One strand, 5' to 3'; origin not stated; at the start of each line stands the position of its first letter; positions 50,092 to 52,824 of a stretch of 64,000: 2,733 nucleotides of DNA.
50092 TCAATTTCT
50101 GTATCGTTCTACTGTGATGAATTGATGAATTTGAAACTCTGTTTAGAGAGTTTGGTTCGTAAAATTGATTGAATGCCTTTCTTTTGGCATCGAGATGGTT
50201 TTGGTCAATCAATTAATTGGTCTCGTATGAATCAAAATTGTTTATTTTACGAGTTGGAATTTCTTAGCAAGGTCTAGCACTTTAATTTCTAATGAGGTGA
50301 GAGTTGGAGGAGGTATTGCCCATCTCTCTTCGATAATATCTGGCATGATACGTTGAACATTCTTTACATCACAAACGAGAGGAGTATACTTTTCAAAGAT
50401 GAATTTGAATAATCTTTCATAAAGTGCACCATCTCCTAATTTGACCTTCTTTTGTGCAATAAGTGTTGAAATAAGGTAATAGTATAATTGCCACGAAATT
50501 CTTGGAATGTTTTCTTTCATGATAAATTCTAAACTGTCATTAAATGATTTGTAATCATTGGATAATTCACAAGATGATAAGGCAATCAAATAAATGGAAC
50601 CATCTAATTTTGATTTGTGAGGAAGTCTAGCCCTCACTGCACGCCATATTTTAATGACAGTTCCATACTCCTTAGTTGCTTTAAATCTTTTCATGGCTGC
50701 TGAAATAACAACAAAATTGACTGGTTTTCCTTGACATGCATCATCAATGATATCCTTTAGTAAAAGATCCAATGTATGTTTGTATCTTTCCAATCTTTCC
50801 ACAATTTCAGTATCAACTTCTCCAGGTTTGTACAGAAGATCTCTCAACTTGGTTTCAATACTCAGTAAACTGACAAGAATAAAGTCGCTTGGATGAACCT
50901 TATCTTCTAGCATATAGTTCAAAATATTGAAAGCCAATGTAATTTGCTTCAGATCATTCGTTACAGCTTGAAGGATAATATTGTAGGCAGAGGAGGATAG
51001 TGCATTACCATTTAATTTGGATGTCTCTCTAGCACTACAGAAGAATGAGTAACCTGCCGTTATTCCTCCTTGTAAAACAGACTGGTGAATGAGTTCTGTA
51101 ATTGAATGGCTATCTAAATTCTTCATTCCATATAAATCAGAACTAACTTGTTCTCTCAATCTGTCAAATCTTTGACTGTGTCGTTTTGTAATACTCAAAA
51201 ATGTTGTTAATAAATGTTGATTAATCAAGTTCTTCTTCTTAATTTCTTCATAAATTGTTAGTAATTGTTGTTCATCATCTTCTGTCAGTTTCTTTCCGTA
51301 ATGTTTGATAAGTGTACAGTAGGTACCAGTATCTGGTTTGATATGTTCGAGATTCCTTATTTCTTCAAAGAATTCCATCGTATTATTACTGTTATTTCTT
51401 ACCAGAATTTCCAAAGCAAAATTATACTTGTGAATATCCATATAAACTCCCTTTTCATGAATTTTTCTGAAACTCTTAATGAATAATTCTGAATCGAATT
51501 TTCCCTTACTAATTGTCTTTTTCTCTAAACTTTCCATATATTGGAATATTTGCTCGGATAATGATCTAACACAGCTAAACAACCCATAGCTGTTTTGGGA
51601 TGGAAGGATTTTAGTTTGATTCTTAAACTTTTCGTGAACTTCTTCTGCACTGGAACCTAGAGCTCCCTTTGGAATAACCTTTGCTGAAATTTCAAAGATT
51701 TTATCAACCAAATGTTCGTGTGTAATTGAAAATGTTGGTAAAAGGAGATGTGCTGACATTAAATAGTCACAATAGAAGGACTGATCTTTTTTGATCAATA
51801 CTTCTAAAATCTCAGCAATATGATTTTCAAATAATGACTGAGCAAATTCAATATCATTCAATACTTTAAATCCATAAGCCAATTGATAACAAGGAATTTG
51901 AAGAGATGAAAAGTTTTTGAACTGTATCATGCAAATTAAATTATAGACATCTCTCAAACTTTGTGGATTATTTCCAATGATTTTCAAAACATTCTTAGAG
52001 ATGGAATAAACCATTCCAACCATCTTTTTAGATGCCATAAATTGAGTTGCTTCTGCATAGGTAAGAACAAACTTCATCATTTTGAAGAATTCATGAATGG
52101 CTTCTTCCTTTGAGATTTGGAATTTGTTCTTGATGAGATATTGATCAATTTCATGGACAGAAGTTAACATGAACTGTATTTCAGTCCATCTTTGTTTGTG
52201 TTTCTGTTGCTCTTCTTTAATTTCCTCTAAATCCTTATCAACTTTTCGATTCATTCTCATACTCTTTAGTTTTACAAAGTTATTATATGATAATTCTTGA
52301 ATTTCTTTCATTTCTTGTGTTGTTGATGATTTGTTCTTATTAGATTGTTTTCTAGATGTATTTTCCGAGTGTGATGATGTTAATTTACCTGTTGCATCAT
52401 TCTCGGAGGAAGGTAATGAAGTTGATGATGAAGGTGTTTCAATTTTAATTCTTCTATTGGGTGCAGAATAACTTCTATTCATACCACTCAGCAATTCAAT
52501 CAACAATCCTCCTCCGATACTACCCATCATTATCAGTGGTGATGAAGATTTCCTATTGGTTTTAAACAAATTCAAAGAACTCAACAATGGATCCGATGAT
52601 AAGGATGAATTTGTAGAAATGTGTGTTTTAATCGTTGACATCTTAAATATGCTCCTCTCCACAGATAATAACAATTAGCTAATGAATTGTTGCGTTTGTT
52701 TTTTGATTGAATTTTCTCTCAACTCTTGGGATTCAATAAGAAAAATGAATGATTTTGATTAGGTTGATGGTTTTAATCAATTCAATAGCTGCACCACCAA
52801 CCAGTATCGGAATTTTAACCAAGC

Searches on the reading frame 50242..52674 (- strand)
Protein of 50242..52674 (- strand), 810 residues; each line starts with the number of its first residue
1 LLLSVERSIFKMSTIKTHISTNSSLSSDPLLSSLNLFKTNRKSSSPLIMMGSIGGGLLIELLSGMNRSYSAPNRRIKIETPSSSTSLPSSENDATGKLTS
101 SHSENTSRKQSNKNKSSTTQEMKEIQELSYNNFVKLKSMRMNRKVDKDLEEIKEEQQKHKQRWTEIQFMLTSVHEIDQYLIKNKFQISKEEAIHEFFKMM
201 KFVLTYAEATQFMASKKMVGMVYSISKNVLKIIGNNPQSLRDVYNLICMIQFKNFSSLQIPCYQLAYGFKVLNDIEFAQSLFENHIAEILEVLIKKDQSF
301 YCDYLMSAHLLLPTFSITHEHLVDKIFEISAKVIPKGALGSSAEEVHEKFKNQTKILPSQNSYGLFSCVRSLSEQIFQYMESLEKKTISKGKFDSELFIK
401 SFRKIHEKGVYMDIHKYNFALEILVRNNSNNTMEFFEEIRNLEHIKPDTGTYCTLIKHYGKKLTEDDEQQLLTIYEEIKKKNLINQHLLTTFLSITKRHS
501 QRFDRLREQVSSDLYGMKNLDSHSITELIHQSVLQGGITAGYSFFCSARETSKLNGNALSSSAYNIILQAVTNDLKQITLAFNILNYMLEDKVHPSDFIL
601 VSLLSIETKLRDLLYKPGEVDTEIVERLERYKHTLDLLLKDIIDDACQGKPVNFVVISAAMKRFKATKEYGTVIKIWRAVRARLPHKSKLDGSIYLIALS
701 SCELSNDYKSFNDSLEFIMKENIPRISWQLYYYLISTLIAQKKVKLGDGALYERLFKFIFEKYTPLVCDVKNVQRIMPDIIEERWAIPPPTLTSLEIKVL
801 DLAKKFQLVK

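Call 80: search_protein_families(library=pfam, proteins=[window:50242-52674:-], max_evalue=0.001)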
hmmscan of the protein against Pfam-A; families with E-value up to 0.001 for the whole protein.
window:50242-52674:- (810 aa): 2 families
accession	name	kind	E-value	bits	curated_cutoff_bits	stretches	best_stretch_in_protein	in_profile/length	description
PF13041.12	PPR_2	-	1.3e-06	28.8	30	0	561-597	3-38/50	PPR repeat family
PF13812.12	PPR_3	-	3.9e-05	24.1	25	0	402-461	3-62/63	Pentatricopeptide repeat domain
